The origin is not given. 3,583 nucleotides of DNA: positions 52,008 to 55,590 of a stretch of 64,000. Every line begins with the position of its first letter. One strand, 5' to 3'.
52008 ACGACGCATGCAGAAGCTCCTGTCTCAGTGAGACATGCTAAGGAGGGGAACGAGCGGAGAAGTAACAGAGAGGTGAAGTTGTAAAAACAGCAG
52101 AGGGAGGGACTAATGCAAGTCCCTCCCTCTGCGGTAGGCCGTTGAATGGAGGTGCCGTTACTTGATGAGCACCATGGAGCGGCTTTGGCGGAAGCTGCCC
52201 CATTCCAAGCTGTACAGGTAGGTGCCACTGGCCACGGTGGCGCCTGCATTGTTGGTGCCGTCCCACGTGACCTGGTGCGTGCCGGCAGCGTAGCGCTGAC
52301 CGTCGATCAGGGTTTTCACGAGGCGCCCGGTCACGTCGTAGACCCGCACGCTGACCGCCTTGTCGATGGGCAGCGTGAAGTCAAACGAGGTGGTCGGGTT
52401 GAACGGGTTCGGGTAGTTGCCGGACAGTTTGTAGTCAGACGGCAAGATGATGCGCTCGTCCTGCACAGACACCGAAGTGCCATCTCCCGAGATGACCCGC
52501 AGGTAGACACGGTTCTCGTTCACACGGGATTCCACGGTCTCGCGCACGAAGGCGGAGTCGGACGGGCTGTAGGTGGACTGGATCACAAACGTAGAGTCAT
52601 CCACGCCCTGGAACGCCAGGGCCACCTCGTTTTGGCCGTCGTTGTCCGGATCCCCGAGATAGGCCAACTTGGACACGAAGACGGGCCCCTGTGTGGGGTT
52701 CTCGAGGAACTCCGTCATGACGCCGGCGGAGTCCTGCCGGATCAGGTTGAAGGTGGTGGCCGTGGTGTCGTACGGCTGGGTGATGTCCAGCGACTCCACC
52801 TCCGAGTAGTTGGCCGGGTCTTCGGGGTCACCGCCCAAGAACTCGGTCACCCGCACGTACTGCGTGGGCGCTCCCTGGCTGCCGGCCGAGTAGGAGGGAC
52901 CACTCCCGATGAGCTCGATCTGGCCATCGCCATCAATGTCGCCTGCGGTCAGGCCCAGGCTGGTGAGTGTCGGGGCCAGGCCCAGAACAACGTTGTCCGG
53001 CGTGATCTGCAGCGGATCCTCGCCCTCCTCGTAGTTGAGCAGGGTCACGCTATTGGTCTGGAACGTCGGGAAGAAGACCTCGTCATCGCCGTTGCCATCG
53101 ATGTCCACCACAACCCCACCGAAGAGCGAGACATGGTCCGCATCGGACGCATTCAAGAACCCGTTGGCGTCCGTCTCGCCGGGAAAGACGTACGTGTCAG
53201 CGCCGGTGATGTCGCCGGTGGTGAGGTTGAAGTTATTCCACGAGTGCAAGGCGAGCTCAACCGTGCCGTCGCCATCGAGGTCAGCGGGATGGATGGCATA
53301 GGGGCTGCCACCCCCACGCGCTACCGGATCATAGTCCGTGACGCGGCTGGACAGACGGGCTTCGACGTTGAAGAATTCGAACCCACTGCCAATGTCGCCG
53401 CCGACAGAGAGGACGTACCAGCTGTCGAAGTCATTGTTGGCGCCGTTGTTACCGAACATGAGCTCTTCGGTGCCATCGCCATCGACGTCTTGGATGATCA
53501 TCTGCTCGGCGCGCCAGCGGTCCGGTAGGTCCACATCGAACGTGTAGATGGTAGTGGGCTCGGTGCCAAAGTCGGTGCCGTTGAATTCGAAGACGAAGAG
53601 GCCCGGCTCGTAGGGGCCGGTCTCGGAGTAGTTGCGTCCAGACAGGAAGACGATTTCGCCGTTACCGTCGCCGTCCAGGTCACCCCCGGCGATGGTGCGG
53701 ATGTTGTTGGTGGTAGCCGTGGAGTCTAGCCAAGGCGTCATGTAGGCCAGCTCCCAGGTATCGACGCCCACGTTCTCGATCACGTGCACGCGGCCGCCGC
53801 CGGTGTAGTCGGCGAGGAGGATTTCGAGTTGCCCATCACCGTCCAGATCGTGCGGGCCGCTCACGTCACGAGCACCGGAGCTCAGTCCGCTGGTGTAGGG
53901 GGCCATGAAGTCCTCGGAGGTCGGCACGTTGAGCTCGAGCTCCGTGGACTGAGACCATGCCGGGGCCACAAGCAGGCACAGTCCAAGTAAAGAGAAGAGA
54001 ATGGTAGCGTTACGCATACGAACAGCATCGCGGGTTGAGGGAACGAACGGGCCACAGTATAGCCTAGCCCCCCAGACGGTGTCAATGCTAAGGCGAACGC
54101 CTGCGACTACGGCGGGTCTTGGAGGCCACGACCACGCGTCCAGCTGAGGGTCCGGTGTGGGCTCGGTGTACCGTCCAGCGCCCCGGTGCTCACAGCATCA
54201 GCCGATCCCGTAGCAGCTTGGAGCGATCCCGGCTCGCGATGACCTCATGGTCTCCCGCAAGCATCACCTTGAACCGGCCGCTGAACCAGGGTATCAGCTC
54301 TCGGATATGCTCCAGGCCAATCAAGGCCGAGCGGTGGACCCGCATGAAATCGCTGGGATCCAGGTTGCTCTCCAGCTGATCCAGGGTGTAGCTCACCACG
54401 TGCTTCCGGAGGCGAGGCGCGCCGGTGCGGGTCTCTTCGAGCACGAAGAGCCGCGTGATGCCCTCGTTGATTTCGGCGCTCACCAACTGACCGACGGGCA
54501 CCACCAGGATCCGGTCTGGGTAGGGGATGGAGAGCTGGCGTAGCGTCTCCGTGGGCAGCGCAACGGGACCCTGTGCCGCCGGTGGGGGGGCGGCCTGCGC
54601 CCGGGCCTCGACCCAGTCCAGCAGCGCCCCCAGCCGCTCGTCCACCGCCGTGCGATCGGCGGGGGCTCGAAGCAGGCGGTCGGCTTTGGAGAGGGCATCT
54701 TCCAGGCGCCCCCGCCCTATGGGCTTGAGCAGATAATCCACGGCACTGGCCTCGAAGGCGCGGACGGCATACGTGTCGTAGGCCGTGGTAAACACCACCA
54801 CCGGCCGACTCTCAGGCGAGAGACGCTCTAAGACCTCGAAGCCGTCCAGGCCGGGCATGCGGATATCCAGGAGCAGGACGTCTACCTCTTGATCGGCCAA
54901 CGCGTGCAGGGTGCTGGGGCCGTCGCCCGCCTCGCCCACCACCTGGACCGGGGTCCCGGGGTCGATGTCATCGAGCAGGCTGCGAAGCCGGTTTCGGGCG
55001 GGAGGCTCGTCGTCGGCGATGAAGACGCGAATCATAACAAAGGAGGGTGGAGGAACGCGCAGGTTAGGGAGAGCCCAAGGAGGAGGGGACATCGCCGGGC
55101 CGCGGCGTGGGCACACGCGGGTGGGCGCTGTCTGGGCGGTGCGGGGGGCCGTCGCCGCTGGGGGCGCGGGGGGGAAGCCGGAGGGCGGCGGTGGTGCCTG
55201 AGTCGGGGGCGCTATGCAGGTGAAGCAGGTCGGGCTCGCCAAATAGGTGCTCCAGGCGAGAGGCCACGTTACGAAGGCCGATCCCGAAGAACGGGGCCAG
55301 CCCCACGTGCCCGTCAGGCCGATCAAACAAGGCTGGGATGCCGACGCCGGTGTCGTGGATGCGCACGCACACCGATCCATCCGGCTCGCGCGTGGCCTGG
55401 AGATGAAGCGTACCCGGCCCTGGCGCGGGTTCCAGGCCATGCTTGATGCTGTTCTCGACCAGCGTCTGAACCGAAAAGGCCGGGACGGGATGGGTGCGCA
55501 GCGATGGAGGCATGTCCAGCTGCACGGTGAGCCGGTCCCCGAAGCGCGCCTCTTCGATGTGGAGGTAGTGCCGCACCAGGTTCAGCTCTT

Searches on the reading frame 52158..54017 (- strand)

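Call 7: search_protein_families(library=pfam, proteins=[window:52158-54017:-], max_evalue=0.01)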
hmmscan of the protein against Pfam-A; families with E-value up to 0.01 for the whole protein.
window:52158-54017:- (619 aa): 6 families
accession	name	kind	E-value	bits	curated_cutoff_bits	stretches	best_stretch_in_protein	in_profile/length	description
PF13517.12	FG-GAP_3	-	1.7e-14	54.6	26.9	3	57-123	1-60/61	FG-GAP-like repeat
PF13860.13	FlgD_ig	-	2.5e-12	47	27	1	544-604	13-73/79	FlgD Ig-like domain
PF01839.29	FG-GAP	-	1.1e-06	28.8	22.1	0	57-80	9-37/37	FG-GAP repeat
PF25292.1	Beta-prop_CGLA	-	0.00089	19.2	26.8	0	56-93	37-72/316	Lambda-carrageenase beta-propeller domain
PF13585.12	CHU_C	-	0.00093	19.7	27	1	554-606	28-72/86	CHU_C Type IX secretion signal domain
PF18962.6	Por_Secre_tail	-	0.0016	19.1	27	1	535-577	2-40/75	Secretion system C-terminal sorting domain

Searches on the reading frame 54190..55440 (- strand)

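Call 7: search_protein_families(library=pfam, proteins=[window:54190-55440:-], max_evalue=0.01)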
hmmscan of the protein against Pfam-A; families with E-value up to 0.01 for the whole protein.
window:54190-55440:- (416 aa): 2 families
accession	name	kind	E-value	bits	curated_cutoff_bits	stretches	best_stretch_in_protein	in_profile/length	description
PF00072.30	Response_reg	-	2.8e-22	79.4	30.2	1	139-250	1-110/111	Response regulator receiver domain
PF04397.21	LytTR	-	8.7e-16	58.4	22.6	1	345-414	28-97/98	LytTr DNA-binding domain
